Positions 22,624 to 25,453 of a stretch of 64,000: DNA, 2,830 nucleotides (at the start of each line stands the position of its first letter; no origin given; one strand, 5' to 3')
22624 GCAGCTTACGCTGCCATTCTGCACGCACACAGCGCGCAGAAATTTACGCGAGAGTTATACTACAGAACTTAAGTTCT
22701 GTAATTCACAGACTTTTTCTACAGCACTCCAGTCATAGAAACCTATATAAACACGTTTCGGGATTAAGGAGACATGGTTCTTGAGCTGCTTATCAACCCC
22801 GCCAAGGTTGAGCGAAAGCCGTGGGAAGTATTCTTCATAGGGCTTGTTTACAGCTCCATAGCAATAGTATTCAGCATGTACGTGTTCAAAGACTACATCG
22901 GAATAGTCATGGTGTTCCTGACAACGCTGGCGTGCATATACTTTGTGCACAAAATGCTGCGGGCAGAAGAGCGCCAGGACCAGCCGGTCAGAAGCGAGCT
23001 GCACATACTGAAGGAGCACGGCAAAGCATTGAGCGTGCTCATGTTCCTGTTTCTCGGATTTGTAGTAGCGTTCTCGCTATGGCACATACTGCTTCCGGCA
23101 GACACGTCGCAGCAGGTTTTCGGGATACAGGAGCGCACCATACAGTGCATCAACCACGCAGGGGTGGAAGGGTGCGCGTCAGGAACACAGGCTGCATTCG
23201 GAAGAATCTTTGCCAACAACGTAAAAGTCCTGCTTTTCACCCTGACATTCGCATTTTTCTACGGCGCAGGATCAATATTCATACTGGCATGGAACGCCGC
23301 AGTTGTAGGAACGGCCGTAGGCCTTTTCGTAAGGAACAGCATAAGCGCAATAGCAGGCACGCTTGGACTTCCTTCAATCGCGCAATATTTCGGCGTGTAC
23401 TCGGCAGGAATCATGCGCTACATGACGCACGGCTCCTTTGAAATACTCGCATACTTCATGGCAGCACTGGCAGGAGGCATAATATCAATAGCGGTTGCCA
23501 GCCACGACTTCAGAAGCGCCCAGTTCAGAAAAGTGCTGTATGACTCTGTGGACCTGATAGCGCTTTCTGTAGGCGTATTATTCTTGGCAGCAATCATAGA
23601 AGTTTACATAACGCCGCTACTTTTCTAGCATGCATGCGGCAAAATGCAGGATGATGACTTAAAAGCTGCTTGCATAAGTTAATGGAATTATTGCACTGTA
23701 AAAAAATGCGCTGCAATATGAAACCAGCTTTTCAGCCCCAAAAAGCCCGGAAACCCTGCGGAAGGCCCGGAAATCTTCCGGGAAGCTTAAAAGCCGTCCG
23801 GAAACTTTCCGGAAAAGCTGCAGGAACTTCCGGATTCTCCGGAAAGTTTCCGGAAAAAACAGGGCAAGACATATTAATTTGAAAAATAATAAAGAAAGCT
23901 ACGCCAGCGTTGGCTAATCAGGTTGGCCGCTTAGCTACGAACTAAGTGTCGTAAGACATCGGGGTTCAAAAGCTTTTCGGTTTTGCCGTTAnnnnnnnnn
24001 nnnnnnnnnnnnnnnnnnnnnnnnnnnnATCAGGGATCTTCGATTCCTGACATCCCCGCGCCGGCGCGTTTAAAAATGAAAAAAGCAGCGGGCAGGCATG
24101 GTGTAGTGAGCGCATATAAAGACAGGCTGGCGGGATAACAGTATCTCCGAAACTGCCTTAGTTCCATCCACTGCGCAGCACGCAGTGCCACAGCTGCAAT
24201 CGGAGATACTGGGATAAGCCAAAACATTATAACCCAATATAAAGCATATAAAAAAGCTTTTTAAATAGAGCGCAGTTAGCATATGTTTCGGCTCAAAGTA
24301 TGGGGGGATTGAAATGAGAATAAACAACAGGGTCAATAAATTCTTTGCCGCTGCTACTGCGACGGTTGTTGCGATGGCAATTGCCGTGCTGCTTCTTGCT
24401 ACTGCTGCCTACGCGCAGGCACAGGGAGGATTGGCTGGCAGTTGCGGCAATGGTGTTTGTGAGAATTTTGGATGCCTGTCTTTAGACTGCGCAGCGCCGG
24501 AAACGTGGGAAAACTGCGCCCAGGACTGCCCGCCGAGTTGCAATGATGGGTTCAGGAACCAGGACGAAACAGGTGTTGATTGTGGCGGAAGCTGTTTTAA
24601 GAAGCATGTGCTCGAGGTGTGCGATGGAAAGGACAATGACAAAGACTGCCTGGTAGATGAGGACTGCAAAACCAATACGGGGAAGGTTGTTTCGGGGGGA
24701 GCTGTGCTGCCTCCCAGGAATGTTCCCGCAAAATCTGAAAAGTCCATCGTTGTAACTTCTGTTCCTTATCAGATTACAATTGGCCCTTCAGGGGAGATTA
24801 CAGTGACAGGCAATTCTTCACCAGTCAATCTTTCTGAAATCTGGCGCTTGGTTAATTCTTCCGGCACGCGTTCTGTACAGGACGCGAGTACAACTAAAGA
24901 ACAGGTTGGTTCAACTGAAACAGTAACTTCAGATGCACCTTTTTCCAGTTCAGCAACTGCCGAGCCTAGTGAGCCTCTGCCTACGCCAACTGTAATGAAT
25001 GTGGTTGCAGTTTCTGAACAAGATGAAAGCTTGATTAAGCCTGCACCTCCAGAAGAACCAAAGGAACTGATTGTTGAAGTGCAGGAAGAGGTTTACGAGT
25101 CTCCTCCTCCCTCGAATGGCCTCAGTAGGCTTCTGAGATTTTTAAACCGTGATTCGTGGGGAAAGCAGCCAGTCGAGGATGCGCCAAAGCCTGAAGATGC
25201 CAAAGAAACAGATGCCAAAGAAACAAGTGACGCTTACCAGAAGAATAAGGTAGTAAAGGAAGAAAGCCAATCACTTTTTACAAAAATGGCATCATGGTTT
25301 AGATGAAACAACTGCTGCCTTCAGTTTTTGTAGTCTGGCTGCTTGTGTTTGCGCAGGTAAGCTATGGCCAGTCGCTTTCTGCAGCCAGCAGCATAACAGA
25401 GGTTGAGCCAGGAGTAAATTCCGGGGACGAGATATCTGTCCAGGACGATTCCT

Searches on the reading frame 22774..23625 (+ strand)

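Call 104: search_protein_families(library=pfam, proteins=[window:22774-23625:+], max_evalue=0.001)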
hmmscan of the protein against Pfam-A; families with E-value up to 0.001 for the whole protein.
window:22774-23625:+ (284 aa): 1 family
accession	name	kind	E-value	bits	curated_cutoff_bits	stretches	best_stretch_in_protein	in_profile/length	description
PF01944.22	SpoIIM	-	3.6e-16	60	26.9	1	89-281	3-163/163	Stage II sporulation protein M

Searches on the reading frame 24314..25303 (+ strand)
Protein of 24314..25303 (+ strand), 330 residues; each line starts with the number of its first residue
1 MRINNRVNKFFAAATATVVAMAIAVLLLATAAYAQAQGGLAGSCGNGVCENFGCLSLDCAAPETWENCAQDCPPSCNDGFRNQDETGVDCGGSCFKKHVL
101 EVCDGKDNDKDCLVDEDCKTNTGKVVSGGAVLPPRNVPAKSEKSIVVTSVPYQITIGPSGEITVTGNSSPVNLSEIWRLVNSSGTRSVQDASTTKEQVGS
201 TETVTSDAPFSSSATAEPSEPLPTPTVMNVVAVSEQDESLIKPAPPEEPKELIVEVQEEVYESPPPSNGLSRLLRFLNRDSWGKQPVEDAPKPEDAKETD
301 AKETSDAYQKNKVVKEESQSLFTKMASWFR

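Call 5: search_protein_families(library=pfam, proteins=[window:24314-25303:+], max_evalue=1)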
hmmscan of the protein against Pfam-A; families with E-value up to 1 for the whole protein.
window:24314-25303:+ (330 aa): 0 families

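Call 92: search_protein_families(library=padloc, proteins=[window:24314-25303:+], max_evalue=0.1)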
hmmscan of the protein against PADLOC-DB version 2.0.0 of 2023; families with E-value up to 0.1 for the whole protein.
window:24314-25303:+ (330 aa): 0 families
